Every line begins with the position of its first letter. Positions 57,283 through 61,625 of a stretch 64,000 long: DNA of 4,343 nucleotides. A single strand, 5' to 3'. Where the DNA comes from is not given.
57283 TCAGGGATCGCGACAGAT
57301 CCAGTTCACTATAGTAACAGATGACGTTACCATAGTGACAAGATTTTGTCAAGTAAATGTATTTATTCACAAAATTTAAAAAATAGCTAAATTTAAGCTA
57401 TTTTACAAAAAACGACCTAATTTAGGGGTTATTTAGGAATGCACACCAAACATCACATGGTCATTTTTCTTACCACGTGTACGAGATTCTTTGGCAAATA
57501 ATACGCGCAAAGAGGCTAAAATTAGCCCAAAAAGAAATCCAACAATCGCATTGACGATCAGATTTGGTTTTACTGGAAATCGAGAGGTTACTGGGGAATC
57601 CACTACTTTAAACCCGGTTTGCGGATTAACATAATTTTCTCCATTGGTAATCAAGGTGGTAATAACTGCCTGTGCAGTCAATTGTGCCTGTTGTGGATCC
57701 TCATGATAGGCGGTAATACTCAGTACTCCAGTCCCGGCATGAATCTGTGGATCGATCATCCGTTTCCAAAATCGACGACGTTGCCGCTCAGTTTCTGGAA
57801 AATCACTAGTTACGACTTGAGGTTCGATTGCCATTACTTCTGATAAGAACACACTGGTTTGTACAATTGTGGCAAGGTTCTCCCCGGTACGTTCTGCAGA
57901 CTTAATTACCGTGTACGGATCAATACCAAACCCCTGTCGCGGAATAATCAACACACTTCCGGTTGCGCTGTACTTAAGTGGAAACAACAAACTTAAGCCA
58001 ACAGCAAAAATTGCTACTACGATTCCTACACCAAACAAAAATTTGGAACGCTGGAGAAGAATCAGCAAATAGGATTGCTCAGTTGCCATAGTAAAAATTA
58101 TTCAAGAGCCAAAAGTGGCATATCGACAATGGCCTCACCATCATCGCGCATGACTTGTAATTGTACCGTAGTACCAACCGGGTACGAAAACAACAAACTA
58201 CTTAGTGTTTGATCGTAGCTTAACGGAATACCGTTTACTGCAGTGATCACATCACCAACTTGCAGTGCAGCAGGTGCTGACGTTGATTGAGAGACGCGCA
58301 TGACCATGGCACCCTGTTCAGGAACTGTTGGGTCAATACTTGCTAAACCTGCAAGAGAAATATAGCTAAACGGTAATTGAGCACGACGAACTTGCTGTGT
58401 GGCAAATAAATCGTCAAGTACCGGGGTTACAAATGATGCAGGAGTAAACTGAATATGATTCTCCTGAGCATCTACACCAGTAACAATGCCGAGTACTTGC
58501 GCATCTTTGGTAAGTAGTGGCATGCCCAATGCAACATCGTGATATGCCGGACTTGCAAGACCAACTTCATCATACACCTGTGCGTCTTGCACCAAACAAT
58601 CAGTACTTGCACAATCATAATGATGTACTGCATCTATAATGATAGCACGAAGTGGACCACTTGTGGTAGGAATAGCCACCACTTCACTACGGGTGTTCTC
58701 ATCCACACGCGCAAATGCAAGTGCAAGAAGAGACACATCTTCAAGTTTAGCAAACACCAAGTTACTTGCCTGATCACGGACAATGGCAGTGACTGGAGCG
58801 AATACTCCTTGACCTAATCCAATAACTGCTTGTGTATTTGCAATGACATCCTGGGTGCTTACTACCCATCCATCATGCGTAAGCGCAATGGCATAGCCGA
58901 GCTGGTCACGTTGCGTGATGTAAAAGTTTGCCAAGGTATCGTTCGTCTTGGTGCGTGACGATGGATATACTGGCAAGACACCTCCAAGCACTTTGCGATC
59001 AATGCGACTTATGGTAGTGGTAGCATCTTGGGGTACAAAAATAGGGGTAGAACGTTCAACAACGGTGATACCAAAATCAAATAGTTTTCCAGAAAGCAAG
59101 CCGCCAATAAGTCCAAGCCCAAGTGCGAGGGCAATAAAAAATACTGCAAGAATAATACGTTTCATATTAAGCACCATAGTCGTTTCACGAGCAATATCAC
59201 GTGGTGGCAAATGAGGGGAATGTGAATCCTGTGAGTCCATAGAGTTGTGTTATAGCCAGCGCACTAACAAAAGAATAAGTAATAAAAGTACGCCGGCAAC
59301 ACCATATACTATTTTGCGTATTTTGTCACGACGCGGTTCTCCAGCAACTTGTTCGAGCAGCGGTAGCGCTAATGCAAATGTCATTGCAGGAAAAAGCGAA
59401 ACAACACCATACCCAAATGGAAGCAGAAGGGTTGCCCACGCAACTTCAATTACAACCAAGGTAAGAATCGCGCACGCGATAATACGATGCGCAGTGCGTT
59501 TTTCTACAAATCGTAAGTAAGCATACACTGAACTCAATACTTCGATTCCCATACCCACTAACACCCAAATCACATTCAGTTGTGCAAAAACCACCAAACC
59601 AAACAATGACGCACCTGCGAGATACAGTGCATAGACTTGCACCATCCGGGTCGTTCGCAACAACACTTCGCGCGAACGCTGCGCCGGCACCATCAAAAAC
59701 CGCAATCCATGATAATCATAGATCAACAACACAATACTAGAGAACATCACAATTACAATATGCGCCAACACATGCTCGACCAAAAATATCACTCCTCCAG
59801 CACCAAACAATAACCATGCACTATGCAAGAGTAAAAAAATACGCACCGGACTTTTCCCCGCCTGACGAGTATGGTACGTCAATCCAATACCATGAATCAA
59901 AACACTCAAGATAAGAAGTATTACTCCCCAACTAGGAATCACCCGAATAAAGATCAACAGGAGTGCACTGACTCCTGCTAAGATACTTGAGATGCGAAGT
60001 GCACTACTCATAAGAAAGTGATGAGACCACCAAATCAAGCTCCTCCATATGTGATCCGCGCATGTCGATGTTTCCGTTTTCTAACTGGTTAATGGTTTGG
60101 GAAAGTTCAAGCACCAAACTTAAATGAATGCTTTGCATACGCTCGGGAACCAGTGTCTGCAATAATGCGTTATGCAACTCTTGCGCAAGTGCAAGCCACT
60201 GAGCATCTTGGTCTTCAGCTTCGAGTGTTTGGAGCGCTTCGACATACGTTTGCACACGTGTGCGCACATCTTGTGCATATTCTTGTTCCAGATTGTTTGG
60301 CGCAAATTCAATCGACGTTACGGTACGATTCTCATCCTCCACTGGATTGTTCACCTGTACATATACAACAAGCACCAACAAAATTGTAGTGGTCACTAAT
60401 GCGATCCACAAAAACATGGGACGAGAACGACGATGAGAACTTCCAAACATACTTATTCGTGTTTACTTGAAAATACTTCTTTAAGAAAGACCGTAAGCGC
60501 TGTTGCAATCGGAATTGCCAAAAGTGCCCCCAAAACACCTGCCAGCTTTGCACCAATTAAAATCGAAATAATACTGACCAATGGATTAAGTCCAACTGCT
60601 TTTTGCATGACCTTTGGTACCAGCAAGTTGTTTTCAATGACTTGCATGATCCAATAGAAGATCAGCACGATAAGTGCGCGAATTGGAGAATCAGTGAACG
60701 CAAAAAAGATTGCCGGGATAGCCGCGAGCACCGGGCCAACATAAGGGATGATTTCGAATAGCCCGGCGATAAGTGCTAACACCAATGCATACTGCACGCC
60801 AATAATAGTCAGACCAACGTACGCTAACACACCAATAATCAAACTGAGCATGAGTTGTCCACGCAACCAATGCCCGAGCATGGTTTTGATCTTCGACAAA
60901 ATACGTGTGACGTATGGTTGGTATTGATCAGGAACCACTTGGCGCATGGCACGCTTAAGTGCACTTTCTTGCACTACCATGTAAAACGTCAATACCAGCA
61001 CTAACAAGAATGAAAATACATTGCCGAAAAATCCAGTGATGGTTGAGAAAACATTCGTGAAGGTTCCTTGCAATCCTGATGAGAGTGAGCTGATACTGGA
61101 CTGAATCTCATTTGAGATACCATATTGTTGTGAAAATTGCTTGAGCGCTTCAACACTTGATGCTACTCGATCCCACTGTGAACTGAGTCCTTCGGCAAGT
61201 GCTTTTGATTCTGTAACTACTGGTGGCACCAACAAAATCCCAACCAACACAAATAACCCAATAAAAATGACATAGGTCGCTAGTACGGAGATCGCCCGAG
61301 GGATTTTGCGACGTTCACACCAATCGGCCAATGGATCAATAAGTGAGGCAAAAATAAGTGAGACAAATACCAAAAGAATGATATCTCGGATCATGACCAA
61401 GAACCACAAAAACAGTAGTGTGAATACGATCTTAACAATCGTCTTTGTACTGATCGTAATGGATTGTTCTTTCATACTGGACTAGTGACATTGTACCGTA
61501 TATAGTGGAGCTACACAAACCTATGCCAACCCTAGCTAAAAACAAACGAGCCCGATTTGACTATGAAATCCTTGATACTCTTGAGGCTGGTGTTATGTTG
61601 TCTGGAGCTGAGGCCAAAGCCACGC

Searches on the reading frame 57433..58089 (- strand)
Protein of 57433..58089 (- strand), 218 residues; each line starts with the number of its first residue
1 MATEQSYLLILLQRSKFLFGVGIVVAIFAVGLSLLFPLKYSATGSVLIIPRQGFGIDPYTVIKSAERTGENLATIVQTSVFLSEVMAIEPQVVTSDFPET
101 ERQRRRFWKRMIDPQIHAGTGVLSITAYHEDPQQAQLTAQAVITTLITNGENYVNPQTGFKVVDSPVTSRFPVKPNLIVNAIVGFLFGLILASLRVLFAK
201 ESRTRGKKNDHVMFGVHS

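Call 44: search_protein_families(library=pfam, proteins=[window:57433-58089:-], max_evalue=0.001)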
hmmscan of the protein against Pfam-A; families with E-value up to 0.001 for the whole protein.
window:57433-58089:- (218 aa): 0 families

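Call 72: search_protein_families(library=pfam, proteins=[window:57433-58089:-], max_evalue=5)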
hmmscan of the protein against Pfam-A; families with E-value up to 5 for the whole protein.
window:57433-58089:- (218 aa): 5 families
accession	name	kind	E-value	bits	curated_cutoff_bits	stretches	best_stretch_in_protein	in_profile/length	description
PF13807.11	GNVR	-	0.0021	18.4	27.7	1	160-198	41-79/82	G-rich domain on putative tyrosine kinase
PF02706.20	Wzz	-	0.045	14.5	25.5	1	8-53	9-54/91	Chain length determinant protein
PF10414.14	CysG_dimeriser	-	0.11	12.7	23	1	102-114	24-36/58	Sirohaem synthase dimerisation region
PF17582.7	UL20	-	0.15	11.8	27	1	14-61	215-266/304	Cytomegalovirus UL20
PF23973.1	DUF7299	-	0.61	10.7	27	0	180-201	3-24/77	Family of unknown function (DUF7299)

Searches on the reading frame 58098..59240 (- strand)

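Call 44: search_protein_families(library=pfam, proteins=[window:58098-59240:-], max_evalue=0.001)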
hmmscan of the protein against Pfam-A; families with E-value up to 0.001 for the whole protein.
window:58098-59240:- (380 aa): 2 families
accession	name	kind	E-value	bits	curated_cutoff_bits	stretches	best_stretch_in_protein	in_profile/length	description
PF13180.12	PDZ_2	-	1.5e-10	41.7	27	1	305-369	8-73/80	PDZ domain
PF00595.29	PDZ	-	3.4e-05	24.6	23.2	1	308-363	24-80/81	PDZ domain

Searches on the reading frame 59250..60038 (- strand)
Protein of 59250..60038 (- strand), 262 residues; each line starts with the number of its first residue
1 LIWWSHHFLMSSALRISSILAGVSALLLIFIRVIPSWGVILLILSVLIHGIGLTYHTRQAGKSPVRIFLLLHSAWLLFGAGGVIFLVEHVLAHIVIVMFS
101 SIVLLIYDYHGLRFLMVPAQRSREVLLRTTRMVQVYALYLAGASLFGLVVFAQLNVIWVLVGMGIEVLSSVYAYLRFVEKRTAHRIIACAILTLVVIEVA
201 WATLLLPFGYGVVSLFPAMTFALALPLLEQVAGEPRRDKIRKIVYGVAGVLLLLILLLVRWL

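Call 44: search_protein_families(library=pfam, proteins=[window:59250-60038:-], max_evalue=0.001)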
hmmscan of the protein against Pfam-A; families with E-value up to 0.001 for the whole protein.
window:59250-60038:- (262 aa): 0 families

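Call 72: search_protein_families(library=pfam, proteins=[window:59250-60038:-], max_evalue=5)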
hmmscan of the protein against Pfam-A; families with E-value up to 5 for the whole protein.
window:59250-60038:- (262 aa): 1 family
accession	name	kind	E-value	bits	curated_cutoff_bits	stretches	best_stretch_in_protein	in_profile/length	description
PF18181.6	SLATT_1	-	4.1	7.9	26.3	0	10-48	23-62/122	SMODS and SLOG-associating 2TM effector domain 1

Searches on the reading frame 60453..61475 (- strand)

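Call 44: search_protein_families(library=pfam, proteins=[window:60453-61475:-], max_evalue=0.001)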
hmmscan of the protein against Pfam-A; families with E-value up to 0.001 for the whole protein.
window:60453-61475:- (340 aa): 1 family
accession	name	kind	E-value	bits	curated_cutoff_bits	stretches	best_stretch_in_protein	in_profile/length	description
PF01594.21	AI-2E_transport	-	9.7e-72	242.3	34.3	1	16-333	5-325/327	AI-2E family transporter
